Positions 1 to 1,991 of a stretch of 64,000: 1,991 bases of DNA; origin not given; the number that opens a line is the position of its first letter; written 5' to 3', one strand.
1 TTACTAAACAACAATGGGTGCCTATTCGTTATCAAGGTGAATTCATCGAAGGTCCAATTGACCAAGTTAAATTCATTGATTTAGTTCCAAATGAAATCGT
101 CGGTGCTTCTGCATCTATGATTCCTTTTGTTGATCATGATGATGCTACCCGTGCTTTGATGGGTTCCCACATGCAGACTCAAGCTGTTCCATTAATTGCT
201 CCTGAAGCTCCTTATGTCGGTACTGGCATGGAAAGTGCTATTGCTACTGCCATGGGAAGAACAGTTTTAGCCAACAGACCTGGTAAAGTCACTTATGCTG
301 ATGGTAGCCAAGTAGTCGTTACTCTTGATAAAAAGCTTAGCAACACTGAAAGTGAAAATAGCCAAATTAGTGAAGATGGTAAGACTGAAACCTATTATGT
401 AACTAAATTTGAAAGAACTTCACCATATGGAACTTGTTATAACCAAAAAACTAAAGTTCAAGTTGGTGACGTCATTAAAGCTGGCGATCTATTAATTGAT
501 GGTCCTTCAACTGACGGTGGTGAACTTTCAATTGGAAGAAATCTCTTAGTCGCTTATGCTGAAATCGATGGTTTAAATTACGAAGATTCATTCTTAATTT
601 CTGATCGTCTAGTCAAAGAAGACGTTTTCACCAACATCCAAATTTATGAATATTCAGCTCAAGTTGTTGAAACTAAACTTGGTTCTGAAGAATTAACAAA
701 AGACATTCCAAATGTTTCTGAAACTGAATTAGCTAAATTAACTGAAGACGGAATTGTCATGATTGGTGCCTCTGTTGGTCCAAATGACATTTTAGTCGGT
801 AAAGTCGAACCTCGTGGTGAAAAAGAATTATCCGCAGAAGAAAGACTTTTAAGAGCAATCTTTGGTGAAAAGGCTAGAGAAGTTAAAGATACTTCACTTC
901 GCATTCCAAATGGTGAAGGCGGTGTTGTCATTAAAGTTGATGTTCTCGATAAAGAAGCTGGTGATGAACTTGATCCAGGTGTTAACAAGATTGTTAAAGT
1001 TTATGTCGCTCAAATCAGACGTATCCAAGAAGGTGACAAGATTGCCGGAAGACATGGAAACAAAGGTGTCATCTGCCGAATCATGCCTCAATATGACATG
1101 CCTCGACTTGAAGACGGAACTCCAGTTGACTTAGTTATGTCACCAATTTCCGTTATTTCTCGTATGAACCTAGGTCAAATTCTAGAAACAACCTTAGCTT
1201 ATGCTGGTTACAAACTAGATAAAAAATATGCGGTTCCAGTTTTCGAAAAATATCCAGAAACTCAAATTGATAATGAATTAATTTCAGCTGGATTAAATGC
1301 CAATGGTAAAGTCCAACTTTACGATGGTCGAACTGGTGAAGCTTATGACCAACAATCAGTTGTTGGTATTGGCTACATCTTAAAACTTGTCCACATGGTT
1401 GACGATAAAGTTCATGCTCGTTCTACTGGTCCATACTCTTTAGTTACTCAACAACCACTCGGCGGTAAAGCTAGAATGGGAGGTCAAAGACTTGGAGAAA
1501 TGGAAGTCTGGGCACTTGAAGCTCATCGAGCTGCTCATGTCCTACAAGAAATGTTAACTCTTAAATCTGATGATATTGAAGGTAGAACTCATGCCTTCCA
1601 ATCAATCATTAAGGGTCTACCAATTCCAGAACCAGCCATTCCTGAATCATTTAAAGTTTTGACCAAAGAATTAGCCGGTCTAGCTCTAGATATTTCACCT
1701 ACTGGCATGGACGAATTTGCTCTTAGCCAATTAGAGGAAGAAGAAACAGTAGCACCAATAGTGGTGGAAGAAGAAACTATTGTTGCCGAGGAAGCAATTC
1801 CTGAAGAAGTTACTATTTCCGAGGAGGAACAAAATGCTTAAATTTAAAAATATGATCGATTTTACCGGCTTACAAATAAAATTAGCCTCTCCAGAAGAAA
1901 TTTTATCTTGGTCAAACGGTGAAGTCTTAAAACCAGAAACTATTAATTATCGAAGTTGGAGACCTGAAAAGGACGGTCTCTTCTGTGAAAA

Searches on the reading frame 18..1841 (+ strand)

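Call 81: search_protein_families(library=pfam, proteins=[window:18-1841:+], max_evalue=0.0001)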
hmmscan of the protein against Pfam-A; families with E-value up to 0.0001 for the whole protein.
window:18-1841:+ (607 aa): 2 families
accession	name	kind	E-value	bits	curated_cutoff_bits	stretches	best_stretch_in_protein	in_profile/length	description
PF00562.33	RNA_pol_Rpb2_6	-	4.4e-110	368.8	23.4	1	120-486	24-373/373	RNA polymerase Rpb2, domain 6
PF04560.25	RNA_pol_Rpb2_7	-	6e-23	81.5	32.1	1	488-560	1-83/87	RNA polymerase Rpb2, domain 7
